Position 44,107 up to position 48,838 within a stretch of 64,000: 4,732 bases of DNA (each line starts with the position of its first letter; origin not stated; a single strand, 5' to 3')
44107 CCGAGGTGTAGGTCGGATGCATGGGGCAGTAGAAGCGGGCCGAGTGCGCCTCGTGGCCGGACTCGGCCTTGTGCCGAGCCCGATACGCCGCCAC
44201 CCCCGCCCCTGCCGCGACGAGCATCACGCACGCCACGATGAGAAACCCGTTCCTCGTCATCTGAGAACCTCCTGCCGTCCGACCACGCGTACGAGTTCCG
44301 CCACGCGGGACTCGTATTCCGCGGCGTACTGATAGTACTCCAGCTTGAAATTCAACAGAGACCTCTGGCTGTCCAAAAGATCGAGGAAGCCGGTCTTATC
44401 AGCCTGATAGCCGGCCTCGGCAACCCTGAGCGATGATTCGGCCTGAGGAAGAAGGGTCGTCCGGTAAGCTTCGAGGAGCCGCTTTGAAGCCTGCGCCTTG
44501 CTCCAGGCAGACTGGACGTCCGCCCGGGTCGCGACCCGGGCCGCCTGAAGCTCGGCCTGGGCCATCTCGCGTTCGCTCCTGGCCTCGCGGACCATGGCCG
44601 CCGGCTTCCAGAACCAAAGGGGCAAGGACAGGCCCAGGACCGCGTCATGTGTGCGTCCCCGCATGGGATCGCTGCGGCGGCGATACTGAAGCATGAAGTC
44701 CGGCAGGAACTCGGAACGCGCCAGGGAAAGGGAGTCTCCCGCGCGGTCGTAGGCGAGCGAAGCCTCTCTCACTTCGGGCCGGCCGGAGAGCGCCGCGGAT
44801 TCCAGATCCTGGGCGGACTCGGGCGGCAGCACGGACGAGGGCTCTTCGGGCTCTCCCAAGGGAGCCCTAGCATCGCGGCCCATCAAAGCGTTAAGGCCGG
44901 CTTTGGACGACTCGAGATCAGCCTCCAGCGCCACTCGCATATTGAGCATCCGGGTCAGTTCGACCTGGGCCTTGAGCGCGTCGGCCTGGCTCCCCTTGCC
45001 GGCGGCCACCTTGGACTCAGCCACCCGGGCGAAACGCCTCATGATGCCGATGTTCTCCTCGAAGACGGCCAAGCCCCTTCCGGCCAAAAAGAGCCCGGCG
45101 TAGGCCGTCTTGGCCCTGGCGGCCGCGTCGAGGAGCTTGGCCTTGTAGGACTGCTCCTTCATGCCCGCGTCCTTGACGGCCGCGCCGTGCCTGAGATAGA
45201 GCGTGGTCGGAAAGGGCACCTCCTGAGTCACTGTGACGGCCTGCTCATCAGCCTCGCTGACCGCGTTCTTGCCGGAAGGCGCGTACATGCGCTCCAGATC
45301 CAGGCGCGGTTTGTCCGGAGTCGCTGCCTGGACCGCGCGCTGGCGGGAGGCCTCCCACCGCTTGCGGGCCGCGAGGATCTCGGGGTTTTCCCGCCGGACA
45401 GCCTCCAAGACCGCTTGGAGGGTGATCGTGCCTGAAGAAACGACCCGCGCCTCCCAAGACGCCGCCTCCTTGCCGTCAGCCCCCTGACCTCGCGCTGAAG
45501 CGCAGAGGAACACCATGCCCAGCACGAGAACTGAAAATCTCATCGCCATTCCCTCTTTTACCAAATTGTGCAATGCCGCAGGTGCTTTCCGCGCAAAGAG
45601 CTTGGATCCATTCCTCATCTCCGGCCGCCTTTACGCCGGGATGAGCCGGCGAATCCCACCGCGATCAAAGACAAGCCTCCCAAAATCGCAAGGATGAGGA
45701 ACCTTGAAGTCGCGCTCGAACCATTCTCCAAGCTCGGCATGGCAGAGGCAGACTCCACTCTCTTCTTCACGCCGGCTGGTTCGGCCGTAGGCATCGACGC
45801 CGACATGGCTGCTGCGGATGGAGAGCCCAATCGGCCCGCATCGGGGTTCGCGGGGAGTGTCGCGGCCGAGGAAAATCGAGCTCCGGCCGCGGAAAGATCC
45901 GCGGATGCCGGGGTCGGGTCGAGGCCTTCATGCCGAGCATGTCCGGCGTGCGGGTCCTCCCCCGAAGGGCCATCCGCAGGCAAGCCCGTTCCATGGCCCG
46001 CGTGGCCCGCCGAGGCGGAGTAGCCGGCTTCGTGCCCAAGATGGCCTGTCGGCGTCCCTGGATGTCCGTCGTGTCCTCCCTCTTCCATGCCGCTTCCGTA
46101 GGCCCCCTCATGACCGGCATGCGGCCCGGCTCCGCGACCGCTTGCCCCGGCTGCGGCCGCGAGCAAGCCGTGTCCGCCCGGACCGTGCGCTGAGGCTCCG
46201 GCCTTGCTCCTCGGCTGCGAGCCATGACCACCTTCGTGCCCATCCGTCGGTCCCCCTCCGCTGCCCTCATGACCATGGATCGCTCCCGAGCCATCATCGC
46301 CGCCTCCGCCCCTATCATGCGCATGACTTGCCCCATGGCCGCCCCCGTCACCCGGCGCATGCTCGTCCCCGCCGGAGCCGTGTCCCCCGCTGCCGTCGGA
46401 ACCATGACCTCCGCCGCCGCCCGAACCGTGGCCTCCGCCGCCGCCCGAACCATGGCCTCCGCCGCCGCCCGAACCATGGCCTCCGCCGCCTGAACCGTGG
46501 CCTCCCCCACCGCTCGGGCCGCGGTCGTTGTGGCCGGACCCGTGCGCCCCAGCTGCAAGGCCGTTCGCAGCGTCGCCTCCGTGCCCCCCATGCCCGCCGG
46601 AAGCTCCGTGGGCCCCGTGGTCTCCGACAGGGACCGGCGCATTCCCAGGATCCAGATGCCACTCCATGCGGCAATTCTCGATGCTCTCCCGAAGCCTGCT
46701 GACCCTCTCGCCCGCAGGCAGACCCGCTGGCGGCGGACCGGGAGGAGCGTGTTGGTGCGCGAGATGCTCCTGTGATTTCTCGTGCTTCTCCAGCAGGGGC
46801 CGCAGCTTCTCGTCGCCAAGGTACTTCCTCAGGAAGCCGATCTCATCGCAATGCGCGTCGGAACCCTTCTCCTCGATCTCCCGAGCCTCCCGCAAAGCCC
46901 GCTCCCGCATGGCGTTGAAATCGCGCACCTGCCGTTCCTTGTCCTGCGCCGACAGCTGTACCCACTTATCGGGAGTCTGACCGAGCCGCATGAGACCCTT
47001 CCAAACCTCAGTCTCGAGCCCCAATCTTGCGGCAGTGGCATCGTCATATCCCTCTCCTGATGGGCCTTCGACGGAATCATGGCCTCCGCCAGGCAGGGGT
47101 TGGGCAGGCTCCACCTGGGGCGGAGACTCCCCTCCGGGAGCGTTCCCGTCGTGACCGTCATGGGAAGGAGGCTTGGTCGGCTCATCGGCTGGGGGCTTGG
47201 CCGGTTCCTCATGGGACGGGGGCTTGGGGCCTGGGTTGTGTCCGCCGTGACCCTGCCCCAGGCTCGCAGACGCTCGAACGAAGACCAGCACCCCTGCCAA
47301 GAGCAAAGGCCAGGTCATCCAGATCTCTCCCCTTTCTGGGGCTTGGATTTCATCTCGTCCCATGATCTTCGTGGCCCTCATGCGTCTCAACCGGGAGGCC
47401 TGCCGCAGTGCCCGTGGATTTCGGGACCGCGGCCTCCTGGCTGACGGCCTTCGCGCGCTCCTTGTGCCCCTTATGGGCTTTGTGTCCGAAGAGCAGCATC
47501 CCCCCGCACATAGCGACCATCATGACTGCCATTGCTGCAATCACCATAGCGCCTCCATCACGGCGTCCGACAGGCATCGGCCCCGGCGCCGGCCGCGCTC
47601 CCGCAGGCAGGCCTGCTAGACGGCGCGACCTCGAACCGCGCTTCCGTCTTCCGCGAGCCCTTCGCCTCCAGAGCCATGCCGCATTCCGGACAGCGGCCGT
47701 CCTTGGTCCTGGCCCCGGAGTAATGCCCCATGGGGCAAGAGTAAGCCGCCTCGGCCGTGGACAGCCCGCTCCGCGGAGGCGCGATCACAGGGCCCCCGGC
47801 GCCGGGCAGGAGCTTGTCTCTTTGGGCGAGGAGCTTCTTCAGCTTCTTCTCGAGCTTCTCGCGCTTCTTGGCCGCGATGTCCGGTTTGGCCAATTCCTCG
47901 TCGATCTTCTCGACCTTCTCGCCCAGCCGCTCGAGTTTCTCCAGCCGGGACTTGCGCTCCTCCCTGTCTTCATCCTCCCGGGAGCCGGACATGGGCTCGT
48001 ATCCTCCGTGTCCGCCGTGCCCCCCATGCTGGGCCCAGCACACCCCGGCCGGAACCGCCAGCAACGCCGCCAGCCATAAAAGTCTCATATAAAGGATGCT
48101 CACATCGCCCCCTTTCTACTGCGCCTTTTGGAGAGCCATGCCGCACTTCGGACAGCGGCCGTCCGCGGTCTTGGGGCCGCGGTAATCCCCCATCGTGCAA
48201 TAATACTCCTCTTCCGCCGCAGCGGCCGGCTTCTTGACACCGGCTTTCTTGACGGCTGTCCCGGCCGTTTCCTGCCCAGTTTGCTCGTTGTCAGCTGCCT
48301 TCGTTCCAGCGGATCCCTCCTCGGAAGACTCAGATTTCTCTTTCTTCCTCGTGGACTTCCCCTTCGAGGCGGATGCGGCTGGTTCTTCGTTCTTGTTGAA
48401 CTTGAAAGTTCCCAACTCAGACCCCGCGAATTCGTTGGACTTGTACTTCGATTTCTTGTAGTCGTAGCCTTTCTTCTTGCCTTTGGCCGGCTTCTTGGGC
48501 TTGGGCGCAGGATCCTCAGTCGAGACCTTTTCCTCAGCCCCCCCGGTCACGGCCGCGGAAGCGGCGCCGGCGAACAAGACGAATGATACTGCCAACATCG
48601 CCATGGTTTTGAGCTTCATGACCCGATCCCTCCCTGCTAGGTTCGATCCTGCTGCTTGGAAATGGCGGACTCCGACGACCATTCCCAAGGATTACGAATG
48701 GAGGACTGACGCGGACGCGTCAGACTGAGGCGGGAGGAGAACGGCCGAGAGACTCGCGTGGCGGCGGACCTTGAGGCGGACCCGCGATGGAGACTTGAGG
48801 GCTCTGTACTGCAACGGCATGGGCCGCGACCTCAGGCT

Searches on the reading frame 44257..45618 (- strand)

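Call 43: search_protein_families(library=ncbifam, proteins=[window:44257-45618:-], max_evalue=0.00001)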
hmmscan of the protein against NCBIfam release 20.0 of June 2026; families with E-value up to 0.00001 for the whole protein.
window:44257-45618:- (453 aa): 4 families
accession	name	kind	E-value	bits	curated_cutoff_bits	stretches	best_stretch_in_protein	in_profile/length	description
TIGR01844.1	type_I_sec_TolC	subfamily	1.5e-30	106.5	225.15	1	66-443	4-394/414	TolC family outer membrane protein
NF045679.1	DiMtlExpIhpA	equivalog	2.1e-11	43.1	650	1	53-447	19-413/424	divalent metal ion exporter subunit IhpA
TIGR01845.1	outer_NodT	subfamily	7.1e-11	41.6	210.05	1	66-444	58-455/460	efflux transporter outer membrane subunit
NF007002.0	PRK09465.1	equivalog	1.7e-10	40.1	495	1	67-427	26-404/460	outer membrane channel protein TolC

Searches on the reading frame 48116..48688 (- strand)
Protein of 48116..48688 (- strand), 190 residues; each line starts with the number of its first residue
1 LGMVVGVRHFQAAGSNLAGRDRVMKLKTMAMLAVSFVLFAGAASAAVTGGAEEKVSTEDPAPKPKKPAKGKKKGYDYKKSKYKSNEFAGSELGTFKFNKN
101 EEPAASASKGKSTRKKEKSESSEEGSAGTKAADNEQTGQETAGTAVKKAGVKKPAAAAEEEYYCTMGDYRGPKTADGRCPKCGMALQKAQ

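Call 71: search_protein_families(library=ncbifam, proteins=[window:48116-48688:-], max_evalue=0.000001)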
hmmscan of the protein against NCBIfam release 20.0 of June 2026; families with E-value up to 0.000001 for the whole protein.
window:48116-48688:- (190 aa): 0 families

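Call 82: search_protein_families(library=pfam, proteins=[window:48116-48688:-], max_evalue=0.001)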
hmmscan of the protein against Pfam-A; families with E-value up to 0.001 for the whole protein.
window:48116-48688:- (190 aa): 1 family
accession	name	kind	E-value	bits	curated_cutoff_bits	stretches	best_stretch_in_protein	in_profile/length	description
PF19335.5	HMBD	-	0.00019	21.7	23.6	1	162-188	2-27/28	Heavy metal binding domain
